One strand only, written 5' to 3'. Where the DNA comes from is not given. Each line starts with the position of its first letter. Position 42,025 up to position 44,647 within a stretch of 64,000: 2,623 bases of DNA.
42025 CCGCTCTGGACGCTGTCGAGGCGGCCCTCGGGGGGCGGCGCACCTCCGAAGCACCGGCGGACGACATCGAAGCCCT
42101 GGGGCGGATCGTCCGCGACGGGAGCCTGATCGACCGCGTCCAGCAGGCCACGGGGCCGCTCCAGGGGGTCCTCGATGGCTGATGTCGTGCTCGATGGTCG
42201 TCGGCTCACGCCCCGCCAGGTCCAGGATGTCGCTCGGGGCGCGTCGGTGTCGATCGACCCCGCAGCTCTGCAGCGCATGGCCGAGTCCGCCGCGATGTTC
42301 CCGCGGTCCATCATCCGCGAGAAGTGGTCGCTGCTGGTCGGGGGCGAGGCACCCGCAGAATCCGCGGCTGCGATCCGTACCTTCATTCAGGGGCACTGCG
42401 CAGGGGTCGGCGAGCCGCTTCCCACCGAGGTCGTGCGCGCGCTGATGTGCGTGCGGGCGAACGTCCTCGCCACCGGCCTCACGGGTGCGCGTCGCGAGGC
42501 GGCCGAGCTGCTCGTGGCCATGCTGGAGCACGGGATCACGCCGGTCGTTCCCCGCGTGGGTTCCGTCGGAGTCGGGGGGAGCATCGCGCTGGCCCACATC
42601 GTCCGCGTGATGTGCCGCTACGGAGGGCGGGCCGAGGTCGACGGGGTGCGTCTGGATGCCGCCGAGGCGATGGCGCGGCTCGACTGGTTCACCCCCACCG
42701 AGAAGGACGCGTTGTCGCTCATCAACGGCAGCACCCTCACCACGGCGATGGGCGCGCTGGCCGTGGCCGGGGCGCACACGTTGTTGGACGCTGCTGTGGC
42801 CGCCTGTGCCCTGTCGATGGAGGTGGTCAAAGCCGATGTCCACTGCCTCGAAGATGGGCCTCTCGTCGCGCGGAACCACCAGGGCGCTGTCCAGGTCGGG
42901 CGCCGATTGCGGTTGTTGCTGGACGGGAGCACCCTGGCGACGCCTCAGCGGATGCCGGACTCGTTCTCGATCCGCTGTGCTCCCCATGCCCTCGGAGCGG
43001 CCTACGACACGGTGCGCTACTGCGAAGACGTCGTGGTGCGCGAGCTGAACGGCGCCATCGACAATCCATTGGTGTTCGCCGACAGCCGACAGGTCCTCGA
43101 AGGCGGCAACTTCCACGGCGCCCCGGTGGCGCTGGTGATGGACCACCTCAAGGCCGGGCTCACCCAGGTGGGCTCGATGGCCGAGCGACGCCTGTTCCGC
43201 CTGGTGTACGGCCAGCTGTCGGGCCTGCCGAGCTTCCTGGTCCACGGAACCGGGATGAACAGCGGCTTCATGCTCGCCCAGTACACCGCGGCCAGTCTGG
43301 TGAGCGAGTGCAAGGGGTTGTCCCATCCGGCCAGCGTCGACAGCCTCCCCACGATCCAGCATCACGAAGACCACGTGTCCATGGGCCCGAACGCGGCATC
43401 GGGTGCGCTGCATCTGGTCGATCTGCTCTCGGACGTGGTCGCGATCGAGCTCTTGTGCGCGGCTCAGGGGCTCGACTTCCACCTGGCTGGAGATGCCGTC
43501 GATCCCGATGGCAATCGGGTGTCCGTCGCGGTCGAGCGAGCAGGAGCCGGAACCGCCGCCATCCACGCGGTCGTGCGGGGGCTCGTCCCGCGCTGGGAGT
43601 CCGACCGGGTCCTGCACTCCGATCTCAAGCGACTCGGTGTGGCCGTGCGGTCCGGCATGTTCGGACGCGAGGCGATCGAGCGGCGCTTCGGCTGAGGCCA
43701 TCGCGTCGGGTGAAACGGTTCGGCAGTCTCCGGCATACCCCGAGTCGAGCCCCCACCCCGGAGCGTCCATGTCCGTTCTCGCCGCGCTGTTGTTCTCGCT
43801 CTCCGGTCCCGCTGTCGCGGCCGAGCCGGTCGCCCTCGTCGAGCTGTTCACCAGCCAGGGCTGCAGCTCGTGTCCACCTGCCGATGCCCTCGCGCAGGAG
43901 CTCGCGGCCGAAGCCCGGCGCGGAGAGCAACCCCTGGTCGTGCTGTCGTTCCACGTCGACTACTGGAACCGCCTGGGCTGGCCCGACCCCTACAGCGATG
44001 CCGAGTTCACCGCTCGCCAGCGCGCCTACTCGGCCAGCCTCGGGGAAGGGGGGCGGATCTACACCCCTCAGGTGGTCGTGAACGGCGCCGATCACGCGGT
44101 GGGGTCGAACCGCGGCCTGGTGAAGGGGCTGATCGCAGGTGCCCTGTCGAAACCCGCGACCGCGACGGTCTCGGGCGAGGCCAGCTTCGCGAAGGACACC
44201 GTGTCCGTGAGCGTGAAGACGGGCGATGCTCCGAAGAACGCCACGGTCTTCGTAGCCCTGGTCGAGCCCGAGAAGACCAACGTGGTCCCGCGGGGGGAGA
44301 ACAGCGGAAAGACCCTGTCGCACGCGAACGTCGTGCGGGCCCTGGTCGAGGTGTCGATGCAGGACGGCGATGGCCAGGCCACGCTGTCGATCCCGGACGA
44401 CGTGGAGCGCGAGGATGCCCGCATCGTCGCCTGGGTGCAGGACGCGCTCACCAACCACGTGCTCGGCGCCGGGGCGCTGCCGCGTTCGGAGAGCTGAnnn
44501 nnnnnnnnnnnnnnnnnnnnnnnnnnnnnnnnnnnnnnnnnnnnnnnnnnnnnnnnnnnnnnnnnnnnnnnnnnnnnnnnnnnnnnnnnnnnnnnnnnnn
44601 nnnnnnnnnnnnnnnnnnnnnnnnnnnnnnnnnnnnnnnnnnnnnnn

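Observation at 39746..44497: Translationally coupled ammonia-lyase plus catalytically degenerate HAL-like paralog, divergent from a SAM methyltransferase and followed by a DUF1223 thioredoxin-like protein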

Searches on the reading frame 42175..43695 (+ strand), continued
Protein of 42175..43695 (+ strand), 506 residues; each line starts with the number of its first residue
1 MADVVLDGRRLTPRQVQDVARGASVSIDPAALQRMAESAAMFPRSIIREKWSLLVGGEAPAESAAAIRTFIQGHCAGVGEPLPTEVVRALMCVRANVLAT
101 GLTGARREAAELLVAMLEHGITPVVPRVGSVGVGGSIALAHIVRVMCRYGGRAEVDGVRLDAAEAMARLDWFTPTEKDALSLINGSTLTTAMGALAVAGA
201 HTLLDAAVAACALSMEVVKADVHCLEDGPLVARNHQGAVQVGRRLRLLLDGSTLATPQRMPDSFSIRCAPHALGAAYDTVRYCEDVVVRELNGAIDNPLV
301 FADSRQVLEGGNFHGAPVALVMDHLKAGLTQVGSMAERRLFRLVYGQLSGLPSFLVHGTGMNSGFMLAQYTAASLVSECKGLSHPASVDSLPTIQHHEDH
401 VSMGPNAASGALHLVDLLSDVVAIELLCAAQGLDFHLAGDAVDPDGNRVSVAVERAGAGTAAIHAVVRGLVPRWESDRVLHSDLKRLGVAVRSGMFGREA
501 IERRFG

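Call 14: find_encoding_contigs(protein=P0001, flank=10000, max_places=2)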
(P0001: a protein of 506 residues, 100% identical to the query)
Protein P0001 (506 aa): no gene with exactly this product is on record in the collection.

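Call 15: find_encoding_contigs(protein=P0021, flank=10000, max_places=4)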
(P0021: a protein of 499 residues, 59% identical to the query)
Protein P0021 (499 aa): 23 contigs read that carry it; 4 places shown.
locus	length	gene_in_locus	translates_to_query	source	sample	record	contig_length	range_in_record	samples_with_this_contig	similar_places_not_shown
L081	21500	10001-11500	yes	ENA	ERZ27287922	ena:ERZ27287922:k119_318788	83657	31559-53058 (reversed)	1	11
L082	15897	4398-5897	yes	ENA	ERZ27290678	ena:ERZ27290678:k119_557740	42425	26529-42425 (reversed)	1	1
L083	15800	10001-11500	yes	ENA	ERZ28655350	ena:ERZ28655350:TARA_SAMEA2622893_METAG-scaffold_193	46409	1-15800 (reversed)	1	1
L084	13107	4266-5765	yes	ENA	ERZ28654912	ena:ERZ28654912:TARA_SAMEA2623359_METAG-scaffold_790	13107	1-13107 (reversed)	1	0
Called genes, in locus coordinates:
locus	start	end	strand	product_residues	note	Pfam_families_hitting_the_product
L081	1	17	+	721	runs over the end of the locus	PF13517:FG-GAP_3 (faint)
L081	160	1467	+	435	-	-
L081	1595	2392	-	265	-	-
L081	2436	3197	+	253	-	PF13489:Methyltransf_23, PF08241:Methyltransf_11, PF08242:Methyltransf_12, PF13649:Methyltransf_25, PF13847:Methyltransf_31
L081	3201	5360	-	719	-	PF00884:Sulfatase, PF01663:Phosphodiest, PF13428:TPR_14 (faint), PF13429:TPR_15 (weak), PF07719:TPR_2 (faint), PF13174:TPR_6 (faint), PF13432:TPR_16, PF14559:TPR_19, +7 more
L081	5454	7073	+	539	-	PF00221:Lyase_aromatic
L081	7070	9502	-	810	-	PF13185:GAF_2 (faint), PF00989:PAS, PF08448:PAS_4, PF13426:PAS_9, PF00512:HisKA, PF02518:HATPase_c, PF00072:Response_reg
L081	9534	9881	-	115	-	PF00111:Fer2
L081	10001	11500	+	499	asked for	PF00221:Lyase_aromatic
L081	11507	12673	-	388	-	PF04083:Abhydro_lipase (weak), PF00561:Abhydrolase_1, PF12146:Hydrolase_4, PF12697:Abhydrolase_6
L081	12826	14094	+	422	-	PF04116:FA_hydroxylase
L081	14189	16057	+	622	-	PF01839:FG-GAP (faint), PF13517:FG-GAP_3, PF07593:UnbV_ASPIC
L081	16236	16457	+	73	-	-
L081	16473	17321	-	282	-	-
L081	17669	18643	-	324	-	PF00056:Ldh_1_N, PF02866:Ldh_1_C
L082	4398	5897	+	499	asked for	PF00221:Lyase_aromatic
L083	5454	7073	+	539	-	PF00221:Lyase_aromatic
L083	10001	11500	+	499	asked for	PF00221:Lyase_aromatic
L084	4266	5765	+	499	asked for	PF00221:Lyase_aromatic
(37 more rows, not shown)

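Call 58: predict_structure(alignment_id=A1)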
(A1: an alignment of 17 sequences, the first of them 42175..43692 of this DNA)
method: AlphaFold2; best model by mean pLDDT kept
length: 506 residues; sequences in the alignment: 17
mean_pLDDT: 87.2   pTM: 0.90
mean pLDDT of the five models: 87.2, 86.9, 86.1, 85.8, 85.2
residues with pLDDT >= 90: 317; 70-90: 128; 50-70: 45; < 50: 16
segments of 3 or more residues with pLDDT < 50: 130-133, 355-357, 392-399
pLDDT, mean of each block of 10 residues (from residue 1): 90 98 97 96 82 82 92 86 96 97 95 98 84 68 96 96 97 93 90 97 96 91 90 90 94 82 72 95 97 84 88 81 97 93 66 52 75 96 82 46 82 97 95 88 77 91 94 79 93 84 61
secondary structure, 60 per line:
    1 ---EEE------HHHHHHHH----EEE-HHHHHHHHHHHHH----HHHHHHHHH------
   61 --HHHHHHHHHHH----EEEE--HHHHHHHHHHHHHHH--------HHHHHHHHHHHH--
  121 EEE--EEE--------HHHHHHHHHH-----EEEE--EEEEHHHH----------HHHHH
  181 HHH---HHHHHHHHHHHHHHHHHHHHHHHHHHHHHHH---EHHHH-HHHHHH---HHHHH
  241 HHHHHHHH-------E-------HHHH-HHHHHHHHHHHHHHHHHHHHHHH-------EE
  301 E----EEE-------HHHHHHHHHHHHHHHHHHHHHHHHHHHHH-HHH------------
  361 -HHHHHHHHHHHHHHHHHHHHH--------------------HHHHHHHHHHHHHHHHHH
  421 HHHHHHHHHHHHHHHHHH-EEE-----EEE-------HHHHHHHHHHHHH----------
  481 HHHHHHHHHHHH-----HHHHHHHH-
elements in order: E4-6 H13-20 E25-27 H29-41 H46-54 H63-73 E78-81 H84-98 H107-118 E121-123 E126-128 H137-146 E152-155 E158-161 H162-165 H176-183 H187-217 H222-225 H227-232 H236-248 H264-267 H269-291 E299-301 E306-308 H316-344 H362-382 H403-438 E440-442 E448-450 H458-470 H481-492 H498-505

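Call 60: fold_search(model_id=the predicted structure, library=pdb)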
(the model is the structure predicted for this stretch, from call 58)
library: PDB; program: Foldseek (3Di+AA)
matches with E <= 10: 503; with E <= 0.001: 90
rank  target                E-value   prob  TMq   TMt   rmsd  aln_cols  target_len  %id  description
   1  6v6h_C                4.4e-30  1.00  0.85  0.84   3.6       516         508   34  Crystal structure of histidine ammonia-lyase from Trypanosoma cruzi (released 2020-06-10)
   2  6v6h_A                5.5e-30  1.00  0.85  0.84   3.6       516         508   34  Crystal structure of histidine ammonia-lyase from Trypanosoma cruzi (released 2020-06-10)
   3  1b8f                  1.3e-29  1.00  0.84  0.84   3.2       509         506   32  Histidine ammonia-lyase (HAL) from Pseudomonas putida (released 1999-05-06)
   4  6v6h_B                1.3e-29  1.00  0.84  0.85   3.6       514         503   34  Crystal structure of histidine ammonia-lyase from Trypanosoma cruzi (released 2020-06-10)
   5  7tqr                  1.4e-29  1.00  0.85  0.89   3.9       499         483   34  Crystal Structure of histidine ammonia lyase from Thermoplasma acidophilum (released 2022-04-06)
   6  1eb4                  6.3e-29  1.00  0.85  0.85   3.4       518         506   31  Histidine Ammonia-Lyase (HAL) Mutant F329A from Pseudomonas putida (released 2002-02-21)
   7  6v6h_D                8.6e-29  1.00  0.84  0.84   3.7       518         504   33  Crystal structure of histidine ammonia-lyase from Trypanosoma cruzi (released 2020-06-10)
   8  1gkj                  9.0e-29  1.00  0.86  0.86   3.5       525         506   31  Histidine Ammonia-Lyase (HAL) Mutant Y280F from Pseudomonas putida (released 2002-04-05)
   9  1gk3                  1.8e-28  1.00  0.86  0.85   3.2       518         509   32  Histidine Ammonia-Lyase (HAL) Mutant D145A from Pseudomonas putida (released 2002-02-21)
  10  1gk2_A                3.6e-28  1.00  0.85  0.85   3.2       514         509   32  Histidine Ammonia-Lyase (HAL) Mutant F329G from Pseudomonas putida (released 2002-02-21)
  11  3kdz_A                2.8e-27  1.00  0.86  0.82   4.3       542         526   29  X-ray crystal structure of a tyrosine aminomutase mutant construct with bound ligand (released 2010-07-07)
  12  2ohy_A                8.1e-27  1.00  0.86  0.83   4.0       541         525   30  X-ray Crystal Structure of Tyrosine Aminomutase from streptomyces globisporus (released 2007-06-12)
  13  6s7j_A                4.8e-26  1.00  0.82  0.83   4.2       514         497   25  Native crystal structure of ergothioneine degrading enzyme Ergothionase from Treponema denticola (released 2019-07-17)
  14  2ohy_B                5.5e-26  1.00  0.86  0.83   3.8       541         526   29  X-ray Crystal Structure of Tyrosine Aminomutase from streptomyces globisporus (released 2007-06-12)
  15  6s7j_C                7.5e-26  1.00  0.82  0.83   4.0       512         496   24  Native crystal structure of ergothioneine degrading enzyme Ergothionase from Treponema denticola (released 2019-07-17)
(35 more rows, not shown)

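Call 64: search_protein_representatives(protein=window:42175-43692:+)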
Query: 506 residues. Proteins with E-value up to 0.001 (for the whole library): 8738; up to 1e-10: 5007; up to 1e-30: 1473. The best 150 are listed.
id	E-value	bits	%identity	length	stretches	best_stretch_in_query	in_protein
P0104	2.2e-149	514.6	57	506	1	3-495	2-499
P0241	1.7e-138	478.7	55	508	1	3-495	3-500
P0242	1.2e-131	456.1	53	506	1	4-498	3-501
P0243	2.7e-114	398.9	49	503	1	3-496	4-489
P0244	1.5e-112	393.2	52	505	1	16-497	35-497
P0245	4.6e-106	371.8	55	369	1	1-361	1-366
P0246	5.1e-99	348.5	48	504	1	25-495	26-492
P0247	5.1e-89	315.6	42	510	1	4-491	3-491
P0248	9.4e-89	314.7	46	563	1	59-497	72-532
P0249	2.1e-87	310.3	54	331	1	173-500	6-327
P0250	3.7e-86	306.2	45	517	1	2-494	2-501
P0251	5.3e-86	305.6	45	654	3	259-436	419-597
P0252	1.1e-83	297.9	67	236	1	258-501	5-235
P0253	1.9e-83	297.2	44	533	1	4-496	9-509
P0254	2.9e-82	293.3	45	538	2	69-486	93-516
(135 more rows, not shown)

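Call 69: list_cluster_members(proteins=[P0001, P0121])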
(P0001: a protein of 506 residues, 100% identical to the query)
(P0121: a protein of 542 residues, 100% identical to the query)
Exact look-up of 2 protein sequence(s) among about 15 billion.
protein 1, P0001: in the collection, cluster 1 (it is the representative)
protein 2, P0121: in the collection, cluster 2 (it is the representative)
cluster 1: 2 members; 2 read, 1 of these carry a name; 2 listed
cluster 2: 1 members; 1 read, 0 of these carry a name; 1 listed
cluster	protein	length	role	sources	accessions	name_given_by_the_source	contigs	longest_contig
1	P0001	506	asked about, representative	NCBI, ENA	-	-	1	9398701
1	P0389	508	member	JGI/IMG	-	histidine ammonia-lyase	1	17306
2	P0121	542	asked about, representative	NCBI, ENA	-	-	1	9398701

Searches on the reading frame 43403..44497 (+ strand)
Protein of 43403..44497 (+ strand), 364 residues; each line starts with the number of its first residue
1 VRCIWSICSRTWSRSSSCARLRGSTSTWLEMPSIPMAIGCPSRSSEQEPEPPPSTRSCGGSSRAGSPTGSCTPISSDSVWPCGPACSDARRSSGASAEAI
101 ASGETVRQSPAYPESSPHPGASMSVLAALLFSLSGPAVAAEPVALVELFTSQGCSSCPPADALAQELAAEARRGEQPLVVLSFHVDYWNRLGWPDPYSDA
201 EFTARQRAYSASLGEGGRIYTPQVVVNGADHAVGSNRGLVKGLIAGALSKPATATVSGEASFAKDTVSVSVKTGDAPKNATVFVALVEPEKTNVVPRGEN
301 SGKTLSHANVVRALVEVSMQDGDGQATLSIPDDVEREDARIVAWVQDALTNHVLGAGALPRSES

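Call 3: search_protein_families(library=pfam, proteins=[window:43403-44497:+], max_evalue=0.01)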
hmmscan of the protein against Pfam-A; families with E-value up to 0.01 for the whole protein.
window:43403-44497:+ (364 aa): 1 family
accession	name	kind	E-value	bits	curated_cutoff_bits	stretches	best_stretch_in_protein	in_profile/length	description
PF06764.17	DUF1223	-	5e-60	203.5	30.7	1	145-346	1-202/202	Protein of unknown function (DUF1223)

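Call 4: search_protein_families(library=ncbifam, proteins=[window:43403-44497:+], max_evalue=0.01)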
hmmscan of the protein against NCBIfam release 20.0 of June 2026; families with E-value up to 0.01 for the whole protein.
window:43403-44497:+ (364 aa): 1 family
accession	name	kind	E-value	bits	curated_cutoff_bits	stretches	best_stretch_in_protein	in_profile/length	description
NF033782.1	lipoprot_Omp28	subfamily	6.4e-05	22.3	150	1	136-315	32-207/264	Omp28 family outer membrane lipoprotein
